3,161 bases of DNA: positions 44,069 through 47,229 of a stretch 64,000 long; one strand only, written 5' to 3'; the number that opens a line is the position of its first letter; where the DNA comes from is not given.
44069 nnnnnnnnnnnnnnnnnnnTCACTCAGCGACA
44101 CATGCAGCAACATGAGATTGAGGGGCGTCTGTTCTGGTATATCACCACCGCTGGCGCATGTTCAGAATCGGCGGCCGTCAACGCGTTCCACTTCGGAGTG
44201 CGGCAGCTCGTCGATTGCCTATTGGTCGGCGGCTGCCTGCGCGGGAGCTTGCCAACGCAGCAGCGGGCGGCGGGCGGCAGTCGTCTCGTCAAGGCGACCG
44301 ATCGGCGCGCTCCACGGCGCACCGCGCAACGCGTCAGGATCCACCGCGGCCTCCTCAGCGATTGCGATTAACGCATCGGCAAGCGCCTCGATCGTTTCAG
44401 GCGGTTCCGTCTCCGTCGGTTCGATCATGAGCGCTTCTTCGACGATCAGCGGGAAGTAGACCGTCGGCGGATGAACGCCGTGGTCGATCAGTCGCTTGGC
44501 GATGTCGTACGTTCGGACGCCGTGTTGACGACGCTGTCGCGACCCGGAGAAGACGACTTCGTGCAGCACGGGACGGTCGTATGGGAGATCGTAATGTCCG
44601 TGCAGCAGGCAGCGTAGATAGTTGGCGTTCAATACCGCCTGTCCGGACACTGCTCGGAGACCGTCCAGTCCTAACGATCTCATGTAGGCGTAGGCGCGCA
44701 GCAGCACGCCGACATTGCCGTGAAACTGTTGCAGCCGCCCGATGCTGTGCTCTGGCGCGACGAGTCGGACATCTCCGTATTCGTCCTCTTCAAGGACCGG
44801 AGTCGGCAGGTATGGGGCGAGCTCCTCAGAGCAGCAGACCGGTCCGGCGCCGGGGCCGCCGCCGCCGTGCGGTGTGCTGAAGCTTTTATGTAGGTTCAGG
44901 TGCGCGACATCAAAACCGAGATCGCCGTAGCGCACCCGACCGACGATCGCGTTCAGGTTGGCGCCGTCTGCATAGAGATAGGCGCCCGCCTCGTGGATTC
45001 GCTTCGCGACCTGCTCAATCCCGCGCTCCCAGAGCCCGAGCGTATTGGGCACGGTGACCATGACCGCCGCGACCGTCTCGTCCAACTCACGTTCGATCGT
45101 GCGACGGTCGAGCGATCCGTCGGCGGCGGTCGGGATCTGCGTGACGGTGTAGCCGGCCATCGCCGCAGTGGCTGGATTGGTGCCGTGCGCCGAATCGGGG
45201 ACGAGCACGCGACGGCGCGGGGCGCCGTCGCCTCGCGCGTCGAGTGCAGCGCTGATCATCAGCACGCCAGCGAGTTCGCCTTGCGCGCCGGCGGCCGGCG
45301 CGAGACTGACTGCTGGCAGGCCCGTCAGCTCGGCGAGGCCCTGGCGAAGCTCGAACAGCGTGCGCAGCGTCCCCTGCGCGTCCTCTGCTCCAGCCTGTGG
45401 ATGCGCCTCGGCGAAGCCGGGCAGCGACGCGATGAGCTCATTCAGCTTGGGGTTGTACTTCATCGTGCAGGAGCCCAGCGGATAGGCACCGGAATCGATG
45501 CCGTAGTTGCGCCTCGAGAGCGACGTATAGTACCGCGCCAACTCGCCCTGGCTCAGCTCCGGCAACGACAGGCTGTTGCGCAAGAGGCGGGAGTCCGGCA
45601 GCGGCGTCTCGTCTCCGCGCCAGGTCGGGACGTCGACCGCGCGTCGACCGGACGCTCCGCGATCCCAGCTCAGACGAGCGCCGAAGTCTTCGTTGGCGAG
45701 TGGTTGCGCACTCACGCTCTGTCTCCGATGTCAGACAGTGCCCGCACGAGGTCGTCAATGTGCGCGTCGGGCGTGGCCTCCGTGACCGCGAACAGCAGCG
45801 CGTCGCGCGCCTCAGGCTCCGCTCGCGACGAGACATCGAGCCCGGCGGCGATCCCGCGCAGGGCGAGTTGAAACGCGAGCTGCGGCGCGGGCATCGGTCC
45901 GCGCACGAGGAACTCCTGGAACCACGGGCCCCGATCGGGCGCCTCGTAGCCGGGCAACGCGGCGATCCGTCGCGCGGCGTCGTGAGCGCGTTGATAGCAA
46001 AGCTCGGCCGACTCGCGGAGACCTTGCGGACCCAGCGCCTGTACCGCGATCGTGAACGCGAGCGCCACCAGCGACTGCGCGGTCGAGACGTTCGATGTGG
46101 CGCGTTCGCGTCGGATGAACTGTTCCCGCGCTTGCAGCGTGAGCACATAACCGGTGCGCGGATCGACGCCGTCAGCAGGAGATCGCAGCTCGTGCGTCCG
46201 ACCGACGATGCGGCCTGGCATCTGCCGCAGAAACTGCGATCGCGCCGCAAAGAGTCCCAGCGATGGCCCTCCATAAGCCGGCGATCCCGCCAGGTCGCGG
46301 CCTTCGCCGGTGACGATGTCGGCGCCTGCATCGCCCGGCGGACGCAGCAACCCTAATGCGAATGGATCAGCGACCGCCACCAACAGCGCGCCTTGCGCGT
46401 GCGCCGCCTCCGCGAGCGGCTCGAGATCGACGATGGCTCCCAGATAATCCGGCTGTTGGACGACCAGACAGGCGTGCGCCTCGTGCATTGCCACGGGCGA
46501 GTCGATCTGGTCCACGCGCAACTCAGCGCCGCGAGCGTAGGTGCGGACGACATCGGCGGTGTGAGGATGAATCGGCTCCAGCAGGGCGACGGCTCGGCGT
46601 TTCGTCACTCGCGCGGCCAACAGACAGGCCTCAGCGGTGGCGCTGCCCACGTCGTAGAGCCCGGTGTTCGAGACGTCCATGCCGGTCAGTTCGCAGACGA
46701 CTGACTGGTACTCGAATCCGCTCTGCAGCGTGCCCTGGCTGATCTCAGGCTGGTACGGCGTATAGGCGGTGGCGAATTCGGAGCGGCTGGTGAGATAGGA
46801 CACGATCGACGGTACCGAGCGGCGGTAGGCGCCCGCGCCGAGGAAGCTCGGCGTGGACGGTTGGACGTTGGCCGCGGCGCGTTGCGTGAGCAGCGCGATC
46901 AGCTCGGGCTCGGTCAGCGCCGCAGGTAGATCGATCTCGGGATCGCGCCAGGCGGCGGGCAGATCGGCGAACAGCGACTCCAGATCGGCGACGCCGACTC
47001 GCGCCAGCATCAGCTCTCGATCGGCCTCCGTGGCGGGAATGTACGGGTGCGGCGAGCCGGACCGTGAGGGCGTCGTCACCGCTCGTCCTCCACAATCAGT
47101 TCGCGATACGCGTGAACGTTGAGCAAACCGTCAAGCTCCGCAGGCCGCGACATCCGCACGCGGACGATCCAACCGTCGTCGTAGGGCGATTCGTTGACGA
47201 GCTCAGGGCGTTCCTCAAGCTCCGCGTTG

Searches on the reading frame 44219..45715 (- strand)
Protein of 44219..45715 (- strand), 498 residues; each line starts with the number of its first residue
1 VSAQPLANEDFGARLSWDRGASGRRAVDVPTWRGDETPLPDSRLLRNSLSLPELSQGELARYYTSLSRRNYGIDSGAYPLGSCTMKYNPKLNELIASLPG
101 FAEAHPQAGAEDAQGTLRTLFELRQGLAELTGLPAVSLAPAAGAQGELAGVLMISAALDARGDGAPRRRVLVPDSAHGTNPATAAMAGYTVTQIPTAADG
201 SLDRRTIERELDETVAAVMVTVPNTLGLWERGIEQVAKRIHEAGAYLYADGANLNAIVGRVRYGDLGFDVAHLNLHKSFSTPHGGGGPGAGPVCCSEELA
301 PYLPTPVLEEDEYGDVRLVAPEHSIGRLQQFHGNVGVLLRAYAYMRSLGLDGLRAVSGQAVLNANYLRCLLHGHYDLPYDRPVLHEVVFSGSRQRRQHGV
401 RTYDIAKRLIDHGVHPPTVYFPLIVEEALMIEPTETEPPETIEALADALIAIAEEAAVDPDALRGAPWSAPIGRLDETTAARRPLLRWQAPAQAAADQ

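Call 21: search_protein_families(library=ncbifam, proteins=[window:44219-45715:-], max_evalue=0.00001)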
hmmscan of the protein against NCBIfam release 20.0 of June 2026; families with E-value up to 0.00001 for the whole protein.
window:44219-45715:- (498 aa): 3 families
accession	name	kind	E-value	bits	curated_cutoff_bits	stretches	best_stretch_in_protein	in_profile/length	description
NF003346.0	PRK04366.1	equivalog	2.1e-196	653.3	441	1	14-488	10-487/487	aminomethyl-transferring glycine dehydrogenase subunit GcvPB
TIGR00461.1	gcvP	equivalog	8.8e-101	338.1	859.2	1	42-456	454-868/939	aminomethyl-transferring glycine dehydrogenase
NF001696.0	PRK00451.1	equivalog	7.3e-24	84.5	364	1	46-305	38-292/447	aminomethyl-transferring glycine dehydrogenase subunit GcvPA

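Call 22: find_homologous_proteins(query=window:44219-45715:-, max_evalue=1e-100)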
Query window:44219-45715:- (498 aa): 7994 proteins with E <= 1e-100 among 8000 candidates; the best 120 are listed.
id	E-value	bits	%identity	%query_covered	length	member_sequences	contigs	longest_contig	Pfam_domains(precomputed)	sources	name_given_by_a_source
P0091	0.0e+0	1116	100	100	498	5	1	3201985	PF02347.23,PF21478.4,PF00266.26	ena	-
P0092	5.2e-284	961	86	100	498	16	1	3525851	PF02347.23,PF21478.4,PF00266.26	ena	-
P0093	2.1e-280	949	86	98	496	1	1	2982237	PF02347.23,PF21478.4,PF00266.26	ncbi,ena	-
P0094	8.7e-277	937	85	98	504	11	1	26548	PF02347.23,PF21478.4,PF00266.26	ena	-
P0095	1.0e-276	936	85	99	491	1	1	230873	PF02347.23,PF21478.4,PF00266.26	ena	-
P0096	4.6e-276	934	85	98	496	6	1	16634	PF02347.23,PF21478.4,PF00266.26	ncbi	-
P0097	7.8e-276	934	85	98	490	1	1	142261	PF02347.23,PF21478.4,PF00266.26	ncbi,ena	-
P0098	2.7e-275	932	85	99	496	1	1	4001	PF02347.23,PF21478.4,PF00266.26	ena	-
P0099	3.7e-275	931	85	98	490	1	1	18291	PF02347.23,PF21478.4,PF00266.26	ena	-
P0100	5.2e-275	931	84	98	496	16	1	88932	PF02347.23,PF21478.4,PF00266.26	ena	-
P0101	1.6e-274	929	85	99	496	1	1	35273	PF02347.23,PF21478.4,PF00266.26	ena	-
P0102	8.6e-274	927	84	98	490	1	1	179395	PF02347.23,PF21478.4,PF00266.26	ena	-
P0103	1.3e-273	926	83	98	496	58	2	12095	PF02347.23,PF21478.4,PF00266.26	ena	-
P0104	1.8e-273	926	83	98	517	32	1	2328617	PF02347.23,PF21478.4,PF00266.26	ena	-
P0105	2.4e-273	925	84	99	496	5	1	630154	PF02347.23,PF21478.4,PF00266.26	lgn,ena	-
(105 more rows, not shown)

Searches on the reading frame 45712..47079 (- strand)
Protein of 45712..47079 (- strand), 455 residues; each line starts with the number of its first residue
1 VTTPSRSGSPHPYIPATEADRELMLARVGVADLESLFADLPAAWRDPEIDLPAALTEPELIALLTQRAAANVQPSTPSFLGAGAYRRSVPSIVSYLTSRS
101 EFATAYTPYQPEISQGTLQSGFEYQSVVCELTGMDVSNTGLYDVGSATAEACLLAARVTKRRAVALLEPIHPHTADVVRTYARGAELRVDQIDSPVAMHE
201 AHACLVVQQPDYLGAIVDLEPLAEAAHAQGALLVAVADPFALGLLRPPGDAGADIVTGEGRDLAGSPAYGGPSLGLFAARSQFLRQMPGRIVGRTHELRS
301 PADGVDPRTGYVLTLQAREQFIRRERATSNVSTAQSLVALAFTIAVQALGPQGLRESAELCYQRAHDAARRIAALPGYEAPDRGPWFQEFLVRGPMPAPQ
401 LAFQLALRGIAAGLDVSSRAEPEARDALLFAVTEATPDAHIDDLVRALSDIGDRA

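Call 21: search_protein_families(library=ncbifam, proteins=[window:45712-47079:-], max_evalue=0.00001)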
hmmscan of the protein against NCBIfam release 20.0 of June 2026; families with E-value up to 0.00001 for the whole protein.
window:45712-47079:- (455 aa): 3 families
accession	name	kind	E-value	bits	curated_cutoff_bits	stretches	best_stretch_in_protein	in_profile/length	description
NF001696.0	PRK00451.1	equivalog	1.7e-148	495.2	364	1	11-451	2-445/447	aminomethyl-transferring glycine dehydrogenase subunit GcvPA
TIGR00461.1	gcvP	equivalog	1.7e-63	214.7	859.2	1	17-364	6-350/939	aminomethyl-transferring glycine dehydrogenase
NF003346.0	PRK04366.1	equivalog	1.7e-08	33.6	441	1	89-454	88-454/487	aminomethyl-transferring glycine dehydrogenase subunit GcvPB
